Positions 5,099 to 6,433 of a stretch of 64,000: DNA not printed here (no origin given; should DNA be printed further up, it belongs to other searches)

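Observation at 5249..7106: RseP-like site-2 protease translationally coupled to a zinc-ribbon / single-TM / LysM protein with substrate-type topology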

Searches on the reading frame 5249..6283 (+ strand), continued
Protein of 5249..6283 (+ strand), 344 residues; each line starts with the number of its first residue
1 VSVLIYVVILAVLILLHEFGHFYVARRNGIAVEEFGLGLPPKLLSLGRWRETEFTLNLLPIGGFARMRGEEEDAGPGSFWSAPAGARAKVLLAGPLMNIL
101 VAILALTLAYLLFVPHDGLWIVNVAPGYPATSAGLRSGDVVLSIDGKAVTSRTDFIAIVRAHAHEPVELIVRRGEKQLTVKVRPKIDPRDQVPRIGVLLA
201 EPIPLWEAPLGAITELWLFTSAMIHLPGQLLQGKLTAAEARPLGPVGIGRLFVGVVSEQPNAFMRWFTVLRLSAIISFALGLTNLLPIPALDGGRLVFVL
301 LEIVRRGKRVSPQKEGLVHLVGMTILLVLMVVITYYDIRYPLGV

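Call 48: find_encoding_contigs(protein=P0184, flank=4000, max_places=2)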
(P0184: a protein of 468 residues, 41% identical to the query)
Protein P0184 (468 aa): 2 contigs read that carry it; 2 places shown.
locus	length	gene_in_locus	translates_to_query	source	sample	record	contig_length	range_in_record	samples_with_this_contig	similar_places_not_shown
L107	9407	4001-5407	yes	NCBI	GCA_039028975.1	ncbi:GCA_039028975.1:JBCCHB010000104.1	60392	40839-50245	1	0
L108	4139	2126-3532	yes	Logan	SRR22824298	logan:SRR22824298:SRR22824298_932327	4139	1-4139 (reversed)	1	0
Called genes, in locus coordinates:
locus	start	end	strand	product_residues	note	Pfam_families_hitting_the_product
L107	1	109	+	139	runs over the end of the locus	-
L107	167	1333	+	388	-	PF13378:MR_MLE_C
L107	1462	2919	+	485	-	PF12390:Se-cys_synth_N (weak), PF03841:SelA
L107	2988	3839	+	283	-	PF00696:AA_kinase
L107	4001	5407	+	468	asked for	PF02163:Peptidase_M50, PF17820:PDZ_6 (faint), PF13180:PDZ_2 (faint)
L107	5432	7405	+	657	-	-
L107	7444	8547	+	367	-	PF02985:HEAT (faint), PF03130:HEAT_PBS (faint), PF13646:HEAT_2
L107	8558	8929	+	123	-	-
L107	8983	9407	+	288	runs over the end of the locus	PF03547:Mem_trans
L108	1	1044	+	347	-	?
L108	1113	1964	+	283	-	PF00696:AA_kinase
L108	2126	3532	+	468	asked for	PF02163:Peptidase_M50, PF17820:PDZ_6 (faint), PF13180:PDZ_2 (faint)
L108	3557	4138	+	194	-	?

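Call 53: search_protein_families(library=pfam, proteins=[L107:5432-7405:+, L104:5453-6823:+, L106:8853-9194:+], max_evalue=0.01)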
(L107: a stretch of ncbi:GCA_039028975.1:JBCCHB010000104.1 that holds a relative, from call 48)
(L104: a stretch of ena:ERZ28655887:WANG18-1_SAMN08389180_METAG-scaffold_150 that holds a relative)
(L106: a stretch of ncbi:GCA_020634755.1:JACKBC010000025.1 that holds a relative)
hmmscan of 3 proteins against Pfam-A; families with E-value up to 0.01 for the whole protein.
L107:5432-7405:+ (657 aa): 3 families
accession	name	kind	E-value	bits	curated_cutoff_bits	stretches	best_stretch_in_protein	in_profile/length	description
PF01476.26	LysM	-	7.3e-27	93.5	20.9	2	409-454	1-43/43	LysM domain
PF23473.1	LysM3_LYK4_5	-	1.7e-13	50.8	29.3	2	478-522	5-46/48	LYK4/5 LysM3 domain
PF23462.1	LysM3_NFP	-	3.1e-06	28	28.1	0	407-436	3-32/48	NFP LysM3 domain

L104:5453-6823:+ (456 aa): 6 families
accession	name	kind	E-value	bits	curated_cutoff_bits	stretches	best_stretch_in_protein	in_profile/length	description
PF01476.26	LysM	-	5e-11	42.8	20.9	1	267-310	1-43/43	LysM domain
PF13240.11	Zn_Ribbon_1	-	9.1e-07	28.9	25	1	33-53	2-22/23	zinc-ribbon domain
PF13248.11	Zn_ribbon_3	-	9.4e-07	28.5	27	1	2-23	4-25/26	zinc-ribbon domain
PF12773.13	DZR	-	1.4e-06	28.8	27.3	1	3-51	1-45/45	Double zinc ribbon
PF07191.17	Zn_ribbon_6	-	0.0031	17.9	25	1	16-54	2-39/67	Double zinc ribbon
PF18912.6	DZR_2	-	0.0051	17.1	27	1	17-55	10-47/56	Double zinc ribbon domain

L106:8853-9194:+ (113 aa): 0 families

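Call 62: search_solved_structures(query=window:5249-6283:+, max_evalue=0.001, show_alignments=1)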
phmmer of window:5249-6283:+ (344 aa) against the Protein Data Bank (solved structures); distinct sequences matched with E-value up to 0.001: 68 (the best 60 are shown).
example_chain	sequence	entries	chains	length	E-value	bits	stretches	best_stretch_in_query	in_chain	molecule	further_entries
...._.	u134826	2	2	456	8.4e-42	146.9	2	124-339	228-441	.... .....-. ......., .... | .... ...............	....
9j82_A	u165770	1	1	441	1e-36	130.2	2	2-186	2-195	Putative zinc metalloprotease aq_1964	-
9j83_A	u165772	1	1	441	2.3e-36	129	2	2-186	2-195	Putative zinc metalloprotease aq_1964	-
7w6x_A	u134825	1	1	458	1.1e-35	126.8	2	5-148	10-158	Regulator of sigma-E protease RseP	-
3nzi_A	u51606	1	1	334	5.1e-08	35.8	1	117-190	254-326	Serine protease HTRA1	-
2joa_A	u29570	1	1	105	5.9e-08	35.6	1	117-188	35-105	Serine protease HTRA1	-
2ytw_A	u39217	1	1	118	6.7e-08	35.4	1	117-188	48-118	Serine protease HTRA1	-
7w70_A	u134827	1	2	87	8.5e-08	35.1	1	124-196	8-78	Zinc metalloprotease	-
3num_A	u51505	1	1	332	1.8e-07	34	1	117-190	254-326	Serine protease HTRA1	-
10br_A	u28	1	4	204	4.4e-07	32.7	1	121-191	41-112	Periplasmic serine protease DO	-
22kg_A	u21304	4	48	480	8.5e-07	31.8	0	118-163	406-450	Probable periplasmic serine endoprotease DegP-like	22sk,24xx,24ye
5b6l_A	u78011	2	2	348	1.8e-06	30.7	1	115-183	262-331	Putative serine protease HhoA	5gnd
5t69_A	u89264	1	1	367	1.9e-06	30.7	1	115-183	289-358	Putative serine protease HhoA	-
5t63_A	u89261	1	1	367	1.9e-06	30.7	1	115-183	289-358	Putative serine protease HhoA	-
3pv2_A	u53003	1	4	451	2.4e-06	30.3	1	96-181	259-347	DegQ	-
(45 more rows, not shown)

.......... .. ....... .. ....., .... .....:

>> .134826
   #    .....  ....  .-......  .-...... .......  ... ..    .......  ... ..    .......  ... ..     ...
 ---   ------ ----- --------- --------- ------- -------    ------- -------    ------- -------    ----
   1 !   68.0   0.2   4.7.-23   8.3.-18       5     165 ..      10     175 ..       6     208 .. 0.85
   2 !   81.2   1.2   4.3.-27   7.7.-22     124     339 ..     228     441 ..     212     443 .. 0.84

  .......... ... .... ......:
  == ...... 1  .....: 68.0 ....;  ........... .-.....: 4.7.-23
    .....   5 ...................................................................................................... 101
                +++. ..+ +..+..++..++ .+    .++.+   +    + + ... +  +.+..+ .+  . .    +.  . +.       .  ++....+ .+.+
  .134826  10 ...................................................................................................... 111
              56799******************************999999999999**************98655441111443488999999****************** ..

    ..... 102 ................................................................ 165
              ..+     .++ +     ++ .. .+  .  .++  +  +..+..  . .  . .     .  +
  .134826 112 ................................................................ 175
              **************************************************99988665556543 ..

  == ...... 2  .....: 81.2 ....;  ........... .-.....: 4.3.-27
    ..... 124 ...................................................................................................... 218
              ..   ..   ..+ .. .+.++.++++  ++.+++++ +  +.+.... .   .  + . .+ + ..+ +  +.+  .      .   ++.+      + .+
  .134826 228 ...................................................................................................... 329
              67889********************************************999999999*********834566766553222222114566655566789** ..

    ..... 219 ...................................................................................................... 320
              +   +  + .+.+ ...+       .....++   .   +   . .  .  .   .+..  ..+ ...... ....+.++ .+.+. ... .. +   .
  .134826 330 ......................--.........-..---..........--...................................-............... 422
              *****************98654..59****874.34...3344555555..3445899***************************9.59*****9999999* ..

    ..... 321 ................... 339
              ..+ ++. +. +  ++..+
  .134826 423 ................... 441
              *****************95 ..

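Call 65: list_cluster_members(proteins=[P0123, P0133, P0130, P0145, P0147, P0226, P0184, P0121])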
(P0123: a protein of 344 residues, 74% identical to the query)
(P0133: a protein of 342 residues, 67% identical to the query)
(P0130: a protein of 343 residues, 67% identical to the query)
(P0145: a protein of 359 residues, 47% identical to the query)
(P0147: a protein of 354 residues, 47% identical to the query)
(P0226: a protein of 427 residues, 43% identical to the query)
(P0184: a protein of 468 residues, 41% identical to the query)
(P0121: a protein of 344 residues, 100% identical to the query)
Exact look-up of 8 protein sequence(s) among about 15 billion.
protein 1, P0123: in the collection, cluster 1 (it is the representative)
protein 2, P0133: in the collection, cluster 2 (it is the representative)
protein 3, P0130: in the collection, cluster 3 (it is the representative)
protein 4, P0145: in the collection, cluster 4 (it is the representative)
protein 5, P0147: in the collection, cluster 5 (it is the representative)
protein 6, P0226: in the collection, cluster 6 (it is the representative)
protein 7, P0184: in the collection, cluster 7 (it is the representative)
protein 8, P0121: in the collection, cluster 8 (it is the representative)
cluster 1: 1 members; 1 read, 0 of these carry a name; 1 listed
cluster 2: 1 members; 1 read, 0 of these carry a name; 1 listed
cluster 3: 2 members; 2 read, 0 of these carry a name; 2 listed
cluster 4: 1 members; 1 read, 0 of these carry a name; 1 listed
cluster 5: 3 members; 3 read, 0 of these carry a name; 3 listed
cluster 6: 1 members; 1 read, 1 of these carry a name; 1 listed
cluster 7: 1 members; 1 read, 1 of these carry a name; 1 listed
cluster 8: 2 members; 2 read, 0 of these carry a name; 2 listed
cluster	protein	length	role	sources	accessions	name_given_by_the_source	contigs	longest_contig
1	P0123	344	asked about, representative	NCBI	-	-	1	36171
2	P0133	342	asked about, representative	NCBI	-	-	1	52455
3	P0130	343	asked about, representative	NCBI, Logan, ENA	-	-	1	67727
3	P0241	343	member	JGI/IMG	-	-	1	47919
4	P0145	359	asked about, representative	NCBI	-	-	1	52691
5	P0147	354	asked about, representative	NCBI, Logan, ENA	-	-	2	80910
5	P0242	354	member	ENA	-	-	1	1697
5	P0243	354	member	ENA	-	-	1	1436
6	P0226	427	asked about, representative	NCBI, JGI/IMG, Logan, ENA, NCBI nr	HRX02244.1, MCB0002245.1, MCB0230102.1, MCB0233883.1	MAG: site-2 protease family protein [Anaerolineae bacterium] | site-2 protease family protein [Anaerolineae bacterium]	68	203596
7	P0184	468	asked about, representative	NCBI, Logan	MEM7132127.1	MAG: RIP metalloprotease RseP [Chloroflexota bacterium]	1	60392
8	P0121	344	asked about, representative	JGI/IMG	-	-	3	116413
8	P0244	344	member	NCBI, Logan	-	-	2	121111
